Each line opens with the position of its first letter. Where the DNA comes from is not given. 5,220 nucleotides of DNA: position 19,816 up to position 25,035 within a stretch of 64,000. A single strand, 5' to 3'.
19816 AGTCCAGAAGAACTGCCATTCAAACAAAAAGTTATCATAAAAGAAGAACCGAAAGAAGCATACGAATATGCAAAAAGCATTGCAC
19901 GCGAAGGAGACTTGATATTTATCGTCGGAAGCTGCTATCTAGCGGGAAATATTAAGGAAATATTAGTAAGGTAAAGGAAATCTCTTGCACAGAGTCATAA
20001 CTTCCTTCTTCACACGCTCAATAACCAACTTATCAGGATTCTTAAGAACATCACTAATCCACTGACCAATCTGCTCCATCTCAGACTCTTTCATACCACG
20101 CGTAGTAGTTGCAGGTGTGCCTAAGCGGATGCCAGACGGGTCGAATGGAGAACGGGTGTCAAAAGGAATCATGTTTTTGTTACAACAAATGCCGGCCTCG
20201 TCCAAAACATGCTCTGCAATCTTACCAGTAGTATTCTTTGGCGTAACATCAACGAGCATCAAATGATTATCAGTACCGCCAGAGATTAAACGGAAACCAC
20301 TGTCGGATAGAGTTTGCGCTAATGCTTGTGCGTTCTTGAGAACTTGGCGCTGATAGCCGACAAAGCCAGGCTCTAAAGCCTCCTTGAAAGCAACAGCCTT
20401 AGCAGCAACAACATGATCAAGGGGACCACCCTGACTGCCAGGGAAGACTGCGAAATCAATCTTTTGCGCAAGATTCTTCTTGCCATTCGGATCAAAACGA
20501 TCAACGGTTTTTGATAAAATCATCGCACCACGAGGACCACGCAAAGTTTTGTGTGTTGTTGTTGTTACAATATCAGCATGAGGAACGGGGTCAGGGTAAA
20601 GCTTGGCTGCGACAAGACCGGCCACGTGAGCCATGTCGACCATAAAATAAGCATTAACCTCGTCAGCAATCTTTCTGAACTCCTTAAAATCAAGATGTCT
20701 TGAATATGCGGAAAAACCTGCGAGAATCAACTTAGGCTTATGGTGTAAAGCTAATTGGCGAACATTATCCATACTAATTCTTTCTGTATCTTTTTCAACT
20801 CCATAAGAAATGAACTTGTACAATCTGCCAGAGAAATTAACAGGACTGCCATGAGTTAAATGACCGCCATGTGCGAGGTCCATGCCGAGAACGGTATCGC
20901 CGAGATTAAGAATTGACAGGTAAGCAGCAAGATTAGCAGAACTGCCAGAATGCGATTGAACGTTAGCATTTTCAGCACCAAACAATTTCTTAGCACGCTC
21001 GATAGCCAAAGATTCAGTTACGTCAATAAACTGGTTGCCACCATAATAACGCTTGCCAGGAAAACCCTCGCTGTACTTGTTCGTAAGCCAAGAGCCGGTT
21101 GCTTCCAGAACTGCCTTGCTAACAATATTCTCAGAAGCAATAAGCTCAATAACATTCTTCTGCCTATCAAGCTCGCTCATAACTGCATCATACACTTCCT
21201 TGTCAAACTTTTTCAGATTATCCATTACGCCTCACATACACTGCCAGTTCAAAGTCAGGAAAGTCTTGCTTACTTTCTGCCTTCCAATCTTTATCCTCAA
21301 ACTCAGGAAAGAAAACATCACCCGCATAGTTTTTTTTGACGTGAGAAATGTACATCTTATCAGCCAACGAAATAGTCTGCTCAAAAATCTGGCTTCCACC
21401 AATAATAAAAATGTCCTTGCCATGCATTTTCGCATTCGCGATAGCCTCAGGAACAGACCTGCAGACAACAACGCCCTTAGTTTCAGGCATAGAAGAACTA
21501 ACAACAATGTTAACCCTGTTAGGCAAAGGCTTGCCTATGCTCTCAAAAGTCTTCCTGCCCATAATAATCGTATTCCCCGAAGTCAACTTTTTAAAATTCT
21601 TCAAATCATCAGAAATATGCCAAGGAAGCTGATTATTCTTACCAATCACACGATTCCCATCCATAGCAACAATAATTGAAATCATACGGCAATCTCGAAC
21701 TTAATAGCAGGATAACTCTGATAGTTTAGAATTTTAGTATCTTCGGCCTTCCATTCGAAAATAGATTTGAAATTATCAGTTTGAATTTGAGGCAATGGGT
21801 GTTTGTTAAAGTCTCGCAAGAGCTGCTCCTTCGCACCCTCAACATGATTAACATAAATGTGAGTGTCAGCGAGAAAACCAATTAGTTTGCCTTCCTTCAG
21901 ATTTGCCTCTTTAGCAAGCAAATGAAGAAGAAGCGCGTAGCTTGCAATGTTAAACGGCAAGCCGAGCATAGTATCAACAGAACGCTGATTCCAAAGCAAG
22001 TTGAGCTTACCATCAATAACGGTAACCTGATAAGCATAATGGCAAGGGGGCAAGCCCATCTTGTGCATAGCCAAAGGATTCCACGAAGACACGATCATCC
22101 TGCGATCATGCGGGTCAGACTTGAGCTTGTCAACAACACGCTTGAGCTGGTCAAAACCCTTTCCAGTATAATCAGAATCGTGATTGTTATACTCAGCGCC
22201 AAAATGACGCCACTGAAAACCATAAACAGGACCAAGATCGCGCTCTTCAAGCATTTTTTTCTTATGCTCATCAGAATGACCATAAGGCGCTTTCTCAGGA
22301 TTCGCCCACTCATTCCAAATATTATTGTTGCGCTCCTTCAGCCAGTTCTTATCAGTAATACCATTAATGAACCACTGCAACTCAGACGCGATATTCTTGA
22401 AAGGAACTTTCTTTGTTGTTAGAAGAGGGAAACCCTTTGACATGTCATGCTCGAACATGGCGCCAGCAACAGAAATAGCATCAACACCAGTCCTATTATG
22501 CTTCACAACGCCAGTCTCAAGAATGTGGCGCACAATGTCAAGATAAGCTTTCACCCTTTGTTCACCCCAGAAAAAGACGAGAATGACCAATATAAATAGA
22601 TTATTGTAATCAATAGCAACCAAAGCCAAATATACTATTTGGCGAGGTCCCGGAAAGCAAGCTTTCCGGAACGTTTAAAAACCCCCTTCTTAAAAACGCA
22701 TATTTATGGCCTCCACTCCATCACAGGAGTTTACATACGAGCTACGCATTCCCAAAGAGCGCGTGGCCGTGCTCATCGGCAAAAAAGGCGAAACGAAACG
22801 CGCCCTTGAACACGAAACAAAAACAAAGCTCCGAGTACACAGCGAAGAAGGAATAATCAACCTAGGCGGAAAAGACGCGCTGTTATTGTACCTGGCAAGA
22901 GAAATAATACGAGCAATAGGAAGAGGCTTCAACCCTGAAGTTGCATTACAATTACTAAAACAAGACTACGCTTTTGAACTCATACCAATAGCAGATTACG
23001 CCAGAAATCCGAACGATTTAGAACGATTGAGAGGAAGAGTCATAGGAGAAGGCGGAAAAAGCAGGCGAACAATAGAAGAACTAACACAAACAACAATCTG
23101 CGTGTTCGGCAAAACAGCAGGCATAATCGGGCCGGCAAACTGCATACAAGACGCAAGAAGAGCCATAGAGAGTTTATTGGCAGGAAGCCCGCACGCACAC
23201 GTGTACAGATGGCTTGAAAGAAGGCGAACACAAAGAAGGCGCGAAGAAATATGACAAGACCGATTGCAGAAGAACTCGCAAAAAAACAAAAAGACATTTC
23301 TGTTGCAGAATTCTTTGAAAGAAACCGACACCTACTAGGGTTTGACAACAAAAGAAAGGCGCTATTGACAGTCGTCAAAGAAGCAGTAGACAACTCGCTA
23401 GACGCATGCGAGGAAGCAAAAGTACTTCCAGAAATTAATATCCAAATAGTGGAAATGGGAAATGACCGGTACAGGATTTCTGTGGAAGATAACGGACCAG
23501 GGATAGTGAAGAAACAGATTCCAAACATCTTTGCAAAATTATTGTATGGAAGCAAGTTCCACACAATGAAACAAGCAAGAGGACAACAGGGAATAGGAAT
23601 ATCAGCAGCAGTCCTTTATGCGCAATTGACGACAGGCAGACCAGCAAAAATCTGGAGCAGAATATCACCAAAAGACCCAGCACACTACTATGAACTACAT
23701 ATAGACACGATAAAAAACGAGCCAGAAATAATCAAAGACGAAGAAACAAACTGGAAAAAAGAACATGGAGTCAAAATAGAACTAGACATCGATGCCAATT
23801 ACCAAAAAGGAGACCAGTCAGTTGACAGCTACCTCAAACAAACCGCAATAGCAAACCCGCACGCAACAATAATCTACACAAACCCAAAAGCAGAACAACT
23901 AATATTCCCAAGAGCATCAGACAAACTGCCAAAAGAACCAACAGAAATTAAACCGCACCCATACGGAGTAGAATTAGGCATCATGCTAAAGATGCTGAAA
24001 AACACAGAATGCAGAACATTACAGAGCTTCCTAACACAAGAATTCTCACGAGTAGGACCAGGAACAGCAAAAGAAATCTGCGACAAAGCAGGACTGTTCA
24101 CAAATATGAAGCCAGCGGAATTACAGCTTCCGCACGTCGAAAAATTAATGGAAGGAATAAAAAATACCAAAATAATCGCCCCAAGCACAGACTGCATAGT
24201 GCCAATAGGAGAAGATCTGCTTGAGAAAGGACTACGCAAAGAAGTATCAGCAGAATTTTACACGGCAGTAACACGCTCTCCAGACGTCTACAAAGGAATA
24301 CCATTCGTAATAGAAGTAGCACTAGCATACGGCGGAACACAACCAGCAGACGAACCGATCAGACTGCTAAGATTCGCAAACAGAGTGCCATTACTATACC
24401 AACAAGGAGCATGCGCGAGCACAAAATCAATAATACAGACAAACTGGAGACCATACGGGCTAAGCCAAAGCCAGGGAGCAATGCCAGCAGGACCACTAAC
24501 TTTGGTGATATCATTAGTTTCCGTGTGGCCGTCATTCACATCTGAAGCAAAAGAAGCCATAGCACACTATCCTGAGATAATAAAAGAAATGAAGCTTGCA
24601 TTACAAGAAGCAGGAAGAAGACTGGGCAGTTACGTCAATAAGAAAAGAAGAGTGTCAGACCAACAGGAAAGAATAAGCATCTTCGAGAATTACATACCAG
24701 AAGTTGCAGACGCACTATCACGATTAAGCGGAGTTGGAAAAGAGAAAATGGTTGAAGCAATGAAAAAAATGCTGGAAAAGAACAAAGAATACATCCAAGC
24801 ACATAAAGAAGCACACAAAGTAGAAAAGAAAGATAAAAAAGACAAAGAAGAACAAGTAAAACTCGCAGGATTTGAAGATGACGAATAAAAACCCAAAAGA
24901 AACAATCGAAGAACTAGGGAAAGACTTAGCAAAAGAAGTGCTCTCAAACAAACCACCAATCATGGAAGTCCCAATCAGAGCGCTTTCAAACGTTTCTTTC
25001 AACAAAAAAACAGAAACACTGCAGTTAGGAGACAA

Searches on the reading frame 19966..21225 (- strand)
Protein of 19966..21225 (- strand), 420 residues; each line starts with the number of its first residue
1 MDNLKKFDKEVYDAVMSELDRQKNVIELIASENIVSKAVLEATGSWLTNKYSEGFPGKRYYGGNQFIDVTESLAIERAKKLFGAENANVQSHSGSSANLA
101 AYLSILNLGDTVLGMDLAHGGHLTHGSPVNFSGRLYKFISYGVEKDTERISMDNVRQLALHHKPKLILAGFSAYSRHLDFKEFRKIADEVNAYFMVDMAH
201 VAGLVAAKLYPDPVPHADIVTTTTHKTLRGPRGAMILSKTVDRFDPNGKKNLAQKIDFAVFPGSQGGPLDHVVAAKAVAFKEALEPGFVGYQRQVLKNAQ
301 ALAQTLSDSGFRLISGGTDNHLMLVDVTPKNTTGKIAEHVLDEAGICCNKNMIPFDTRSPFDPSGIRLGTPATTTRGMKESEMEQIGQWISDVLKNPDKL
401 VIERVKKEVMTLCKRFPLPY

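Call 71: search_protein_families(library=pfam, max_evalue=0.000001, proteins=[window:19966-21225:-])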
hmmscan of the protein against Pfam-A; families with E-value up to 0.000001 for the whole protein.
window:19966-21225:- (420 aa): 1 family
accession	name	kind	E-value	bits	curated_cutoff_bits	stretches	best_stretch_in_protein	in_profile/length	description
PF00464.25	SHMT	-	2.4e-171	570.2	27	1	4-390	1-399/399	Serine hydroxymethyltransferase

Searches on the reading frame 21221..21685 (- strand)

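Call 71: search_protein_families(library=pfam, max_evalue=0.000001, proteins=[window:21221-21685:-])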
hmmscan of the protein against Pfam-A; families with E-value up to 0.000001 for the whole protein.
window:21221-21685:- (155 aa): 1 family
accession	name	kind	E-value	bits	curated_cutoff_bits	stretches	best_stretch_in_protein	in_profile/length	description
PF00186.24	DHFR_1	-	2.8e-55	186.8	25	1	1-143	1-143/159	Dihydrofolate reductase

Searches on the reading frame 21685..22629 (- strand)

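Call 72: search_protein_families(library=pfam, max_evalue=0.000001, proteins=[window:21685-22629:-])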
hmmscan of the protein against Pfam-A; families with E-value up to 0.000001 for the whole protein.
window:21685-22629:- (315 aa): 1 family
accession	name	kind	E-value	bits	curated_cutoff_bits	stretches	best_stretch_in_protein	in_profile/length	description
PF00303.24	Thymidylat_synt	-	4.6e-96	321.5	24.3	1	27-315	1-266/266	Thymidylate synthase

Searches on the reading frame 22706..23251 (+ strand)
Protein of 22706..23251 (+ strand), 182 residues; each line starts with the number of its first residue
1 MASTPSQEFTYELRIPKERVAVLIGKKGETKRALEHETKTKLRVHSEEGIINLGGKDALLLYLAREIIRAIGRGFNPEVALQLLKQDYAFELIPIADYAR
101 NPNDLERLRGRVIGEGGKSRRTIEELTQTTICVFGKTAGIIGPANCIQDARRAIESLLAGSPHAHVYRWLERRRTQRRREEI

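Call 72: search_protein_families(library=pfam, max_evalue=0.000001, proteins=[window:22706-23251:+])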
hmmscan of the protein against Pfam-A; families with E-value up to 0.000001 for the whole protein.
window:22706-23251:+ (182 aa): 3 families
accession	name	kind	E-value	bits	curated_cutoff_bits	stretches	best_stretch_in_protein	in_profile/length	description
PF00013.35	KH_1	-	5.2e-15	55.4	21.5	1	10-57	1-53/66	KH domain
PF21800.4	KH_KRR1_2nd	-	7.3e-13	48.8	27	1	90-158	3-71/91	KRR1 small subunit processome component, second KH domain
PF22891.2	KH_PNO1_2nd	-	2.4e-10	40.9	27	0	103-170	16-83/90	Eukaryotic type KH-domain (KH-domain type I) (327.11.2)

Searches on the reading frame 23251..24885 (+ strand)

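Call 72: search_protein_families(library=pfam, max_evalue=0.000001, proteins=[window:23251-24885:+])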
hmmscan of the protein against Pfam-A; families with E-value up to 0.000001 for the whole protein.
window:23251-24885:+ (545 aa): 3 families
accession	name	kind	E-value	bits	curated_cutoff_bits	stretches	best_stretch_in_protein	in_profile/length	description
PF09239.17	Topo-VIb_trans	-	3.8e-56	189.7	24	1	311-474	1-159/159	Topoisomerase VI B subunit, transducer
PF02518.31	HATPase_c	-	2.5e-11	44.4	26.4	1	35-125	3-85/111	Histidine kinase-, DNA gyrase B-, and HSP90-like ATPase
PF13589.12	HATPase_c_3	-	6.7e-10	39.6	25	1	40-163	5-117/137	Histidine kinase-, DNA gyrase B-, and HSP90-like ATPase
